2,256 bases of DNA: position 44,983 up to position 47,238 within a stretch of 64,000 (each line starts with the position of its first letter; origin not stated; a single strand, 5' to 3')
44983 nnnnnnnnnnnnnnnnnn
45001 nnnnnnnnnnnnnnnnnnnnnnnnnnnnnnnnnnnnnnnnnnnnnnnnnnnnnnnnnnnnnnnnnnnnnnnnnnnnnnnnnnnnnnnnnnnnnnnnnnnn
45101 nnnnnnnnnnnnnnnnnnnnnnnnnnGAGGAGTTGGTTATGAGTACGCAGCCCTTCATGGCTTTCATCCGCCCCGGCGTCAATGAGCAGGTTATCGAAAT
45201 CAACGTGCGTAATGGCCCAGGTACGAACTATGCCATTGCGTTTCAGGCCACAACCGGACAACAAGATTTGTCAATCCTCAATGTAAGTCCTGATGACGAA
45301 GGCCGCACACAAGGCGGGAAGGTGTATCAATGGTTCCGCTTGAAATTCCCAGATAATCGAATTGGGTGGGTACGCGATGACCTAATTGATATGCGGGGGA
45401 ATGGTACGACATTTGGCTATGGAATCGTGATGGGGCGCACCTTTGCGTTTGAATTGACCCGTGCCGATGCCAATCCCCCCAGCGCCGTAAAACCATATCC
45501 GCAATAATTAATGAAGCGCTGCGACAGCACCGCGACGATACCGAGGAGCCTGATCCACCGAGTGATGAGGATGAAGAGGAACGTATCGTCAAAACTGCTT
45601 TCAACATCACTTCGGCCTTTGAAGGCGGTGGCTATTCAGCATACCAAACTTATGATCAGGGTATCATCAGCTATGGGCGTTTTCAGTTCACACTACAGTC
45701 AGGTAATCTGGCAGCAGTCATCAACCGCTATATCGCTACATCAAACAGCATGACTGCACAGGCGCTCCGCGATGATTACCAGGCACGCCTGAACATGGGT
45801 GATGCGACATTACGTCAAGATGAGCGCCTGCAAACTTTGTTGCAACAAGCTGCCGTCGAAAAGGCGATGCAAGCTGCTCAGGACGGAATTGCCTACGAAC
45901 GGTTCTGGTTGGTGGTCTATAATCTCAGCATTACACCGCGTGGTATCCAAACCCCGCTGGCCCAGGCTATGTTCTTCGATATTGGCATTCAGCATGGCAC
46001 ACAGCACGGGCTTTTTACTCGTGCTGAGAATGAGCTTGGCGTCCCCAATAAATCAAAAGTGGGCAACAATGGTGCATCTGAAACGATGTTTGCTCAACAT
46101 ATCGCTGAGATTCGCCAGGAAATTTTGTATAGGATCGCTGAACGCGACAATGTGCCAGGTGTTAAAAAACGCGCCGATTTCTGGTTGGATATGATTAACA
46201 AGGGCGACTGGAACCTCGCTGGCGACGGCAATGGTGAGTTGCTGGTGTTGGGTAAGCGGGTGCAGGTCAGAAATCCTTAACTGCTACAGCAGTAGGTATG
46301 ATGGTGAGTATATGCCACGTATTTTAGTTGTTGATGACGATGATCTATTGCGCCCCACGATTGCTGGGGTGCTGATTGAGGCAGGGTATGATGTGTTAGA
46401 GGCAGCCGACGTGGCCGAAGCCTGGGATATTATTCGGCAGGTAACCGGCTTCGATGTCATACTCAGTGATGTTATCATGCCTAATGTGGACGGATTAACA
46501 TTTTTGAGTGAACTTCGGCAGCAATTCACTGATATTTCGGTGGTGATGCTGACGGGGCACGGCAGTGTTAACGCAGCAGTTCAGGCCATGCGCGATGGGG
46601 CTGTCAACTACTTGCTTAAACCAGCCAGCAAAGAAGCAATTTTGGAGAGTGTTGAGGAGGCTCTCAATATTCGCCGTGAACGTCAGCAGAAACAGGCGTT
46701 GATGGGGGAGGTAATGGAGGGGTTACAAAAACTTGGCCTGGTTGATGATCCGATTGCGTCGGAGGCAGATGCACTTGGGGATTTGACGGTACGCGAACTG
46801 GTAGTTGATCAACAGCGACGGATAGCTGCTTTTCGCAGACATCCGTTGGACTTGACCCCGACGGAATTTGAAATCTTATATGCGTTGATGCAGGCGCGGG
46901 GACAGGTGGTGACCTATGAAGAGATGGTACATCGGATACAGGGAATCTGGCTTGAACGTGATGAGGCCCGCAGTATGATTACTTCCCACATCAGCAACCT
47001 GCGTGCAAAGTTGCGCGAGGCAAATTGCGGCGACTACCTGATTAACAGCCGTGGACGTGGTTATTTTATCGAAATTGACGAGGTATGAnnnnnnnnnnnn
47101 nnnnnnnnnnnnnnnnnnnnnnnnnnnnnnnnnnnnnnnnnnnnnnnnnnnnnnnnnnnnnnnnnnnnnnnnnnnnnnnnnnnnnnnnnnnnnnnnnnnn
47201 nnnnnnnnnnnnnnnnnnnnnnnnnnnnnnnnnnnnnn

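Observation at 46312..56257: His-Asp phosphorelay genes translationally coupled to a kinase-STAND-WD40 gene, facing a VWA-FHA gene with overlapping stops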

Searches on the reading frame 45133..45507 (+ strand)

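Call 11: search_protein_families(library=pfam, proteins=[window:45133-45507:+], max_evalue=0.001)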
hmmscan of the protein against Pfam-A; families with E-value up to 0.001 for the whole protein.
window:45133-45507:+ (124 aa): 1 family
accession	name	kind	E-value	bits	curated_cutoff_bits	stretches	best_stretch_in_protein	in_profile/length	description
PF08239.17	SH3_3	-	1.9e-06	28.4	27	1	23-84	3-52/54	Bacterial SH3 domain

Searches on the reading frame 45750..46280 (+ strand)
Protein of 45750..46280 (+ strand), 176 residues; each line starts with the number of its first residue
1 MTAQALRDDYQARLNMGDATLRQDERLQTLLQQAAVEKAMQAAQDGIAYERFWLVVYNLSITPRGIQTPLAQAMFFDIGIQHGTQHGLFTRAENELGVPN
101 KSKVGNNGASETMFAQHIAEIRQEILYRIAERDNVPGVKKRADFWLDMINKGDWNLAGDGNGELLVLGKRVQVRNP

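Call 11: search_protein_families(library=pfam, proteins=[window:45750-46280:+], max_evalue=0.001)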
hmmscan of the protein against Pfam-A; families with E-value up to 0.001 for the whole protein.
window:45750-46280:+ (176 aa): 1 family
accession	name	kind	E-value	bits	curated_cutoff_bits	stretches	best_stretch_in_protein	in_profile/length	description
PF01374.23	Glyco_hydro_46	-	8.1e-06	26.1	27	1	15-156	70-206/210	Glycosyl hydrolase family 46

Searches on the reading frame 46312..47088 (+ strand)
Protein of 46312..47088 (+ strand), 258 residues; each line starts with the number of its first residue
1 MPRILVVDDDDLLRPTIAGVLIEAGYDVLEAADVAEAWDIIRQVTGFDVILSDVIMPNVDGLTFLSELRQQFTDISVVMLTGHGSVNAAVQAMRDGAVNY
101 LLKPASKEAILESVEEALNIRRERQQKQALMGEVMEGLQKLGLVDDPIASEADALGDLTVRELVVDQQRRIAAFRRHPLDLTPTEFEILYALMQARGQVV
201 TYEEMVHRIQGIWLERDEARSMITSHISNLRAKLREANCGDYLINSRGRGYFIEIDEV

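Call 9: search_protein_families(library=pfam, proteins=[window:46312-47088:+], max_evalue=0.01)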
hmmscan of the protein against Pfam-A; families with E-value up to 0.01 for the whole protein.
window:46312-47088:+ (258 aa): 2 families
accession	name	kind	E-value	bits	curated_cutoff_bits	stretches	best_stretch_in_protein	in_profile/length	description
PF00072.30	Response_reg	-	3.5e-27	95.2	30.2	1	4-114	1-110/111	Response regulator receiver domain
PF00486.34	Trans_reg_C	-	5.9e-16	58.8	26.2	1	178-252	3-76/77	Transcriptional regulatory protein, C terminal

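Call 33: search_protein_families(library=padloc, proteins=[window:46312-47088:+], max_evalue=0.001)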
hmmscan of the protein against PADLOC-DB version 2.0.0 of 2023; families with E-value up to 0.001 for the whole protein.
window:46312-47088:+ (258 aa): 0 families

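Call 34: search_protein_families(library=ncbifam, proteins=[window:46312-47088:+], max_evalue=0.00001)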
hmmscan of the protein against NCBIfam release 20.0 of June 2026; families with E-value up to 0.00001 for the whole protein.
window:46312-47088:+ (258 aa): 93 families (the best 25 are shown)
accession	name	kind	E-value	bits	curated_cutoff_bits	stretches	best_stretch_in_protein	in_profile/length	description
NF045944.1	ResRegRpaBCyano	equivalog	1.6e-31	109.4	330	1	5-253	1-227/229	response regulator transcription factor RpaB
NF008199.0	PRK10955.1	equivalog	2e-29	103.2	341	1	1-253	1-228/232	envelope stress response regulator transcription factor CpxR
TIGR02154.1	PhoB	equivalog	3.5e-28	98.4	296.2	2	2-129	3-131/226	phosphate regulon transcriptional regulator PhoB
NF006900.1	PRK09390.1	equivalog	1.4e-26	93.3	255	1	3-141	6-143/203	response regulator FixJ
NF040689.1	MtrAB_MtrA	equivalog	2.6e-26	92.3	300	1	4-251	1-216/219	MtrAB system response regulator MtrA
NF053854.1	RespRegPhoBBctds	equivalog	3.5e-26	91.9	270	2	4-128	1-125/225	two-component system response regulator PhoB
NF033117.2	vanR_ACDEGLN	exception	2.9e-25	89.2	350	2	159-254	132-226/226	VanR-ABDEGLN family response regulator transcription factor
NF040534.1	resp_reg_YycF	equivalog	7.9e-25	87.5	340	2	3-129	2-124/231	response regulator YycF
NF041734.1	resp_reg_RppA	equivalog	1.3e-24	86.9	250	2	3-130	2-129/229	two-component system response regulator RppA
NF000402.1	vanR-B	exception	5.8e-24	84.7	480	2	3-122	4-120/219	vancomycin resistance response regulator transcription factor VanR-B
NF047793.1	ResRegPgtA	equivalog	6.2e-24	84.6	650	1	3-129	7-132/414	two-component system response regulator PgtA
NF007928.2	PRK10643.1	equivalog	3.2e-23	82.5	330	2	3-130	2-126/216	two-component system response regulator PmrA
TIGR01387.1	cztR_silR_copR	subfamily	5.1e-23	81.9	279.2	2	4-129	1-123/218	heavy metal response regulator transcription factor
NF007982.1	PRK10710.1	equivalog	2.2e-22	79.8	380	2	2-127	8-129/235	envelope stress response regulator BaeR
NF053512.1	nitric_RR_NosR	exception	5.7e-22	78.3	400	1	4-140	1-137/422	response regulator c-di-GMP phosphodiesterase, NosR family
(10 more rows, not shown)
